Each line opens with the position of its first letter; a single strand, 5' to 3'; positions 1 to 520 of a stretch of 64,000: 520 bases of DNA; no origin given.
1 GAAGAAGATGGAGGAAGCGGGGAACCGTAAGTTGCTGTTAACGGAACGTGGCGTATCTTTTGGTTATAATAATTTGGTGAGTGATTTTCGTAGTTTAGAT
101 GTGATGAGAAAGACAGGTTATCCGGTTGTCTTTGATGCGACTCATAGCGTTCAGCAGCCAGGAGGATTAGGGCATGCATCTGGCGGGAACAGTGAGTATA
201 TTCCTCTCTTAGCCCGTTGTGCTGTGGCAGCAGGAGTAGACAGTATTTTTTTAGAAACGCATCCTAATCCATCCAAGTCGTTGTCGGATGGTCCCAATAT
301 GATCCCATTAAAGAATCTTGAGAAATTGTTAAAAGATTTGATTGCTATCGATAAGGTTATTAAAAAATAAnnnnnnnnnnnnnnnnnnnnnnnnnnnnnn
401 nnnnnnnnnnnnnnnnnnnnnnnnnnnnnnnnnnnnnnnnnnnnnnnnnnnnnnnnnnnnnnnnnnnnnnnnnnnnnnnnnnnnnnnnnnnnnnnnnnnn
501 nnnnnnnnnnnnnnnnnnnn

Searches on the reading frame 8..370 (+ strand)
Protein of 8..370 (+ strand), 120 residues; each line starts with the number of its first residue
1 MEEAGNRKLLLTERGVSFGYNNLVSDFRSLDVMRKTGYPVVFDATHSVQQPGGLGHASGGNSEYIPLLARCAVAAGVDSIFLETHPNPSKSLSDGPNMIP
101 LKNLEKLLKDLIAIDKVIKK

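Call 29: search_protein_families(library=pfam, proteins=[window:8-370:+], max_evalue=0.00001)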
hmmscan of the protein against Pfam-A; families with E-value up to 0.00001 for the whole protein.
window:8-370:+ (120 aa): 1 family
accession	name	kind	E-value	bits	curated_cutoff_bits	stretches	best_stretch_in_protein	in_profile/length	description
PF00793.26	DAHP_synth_1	-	2.8e-22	79.4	25.5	1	3-117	155-267/270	DAHP synthetase I family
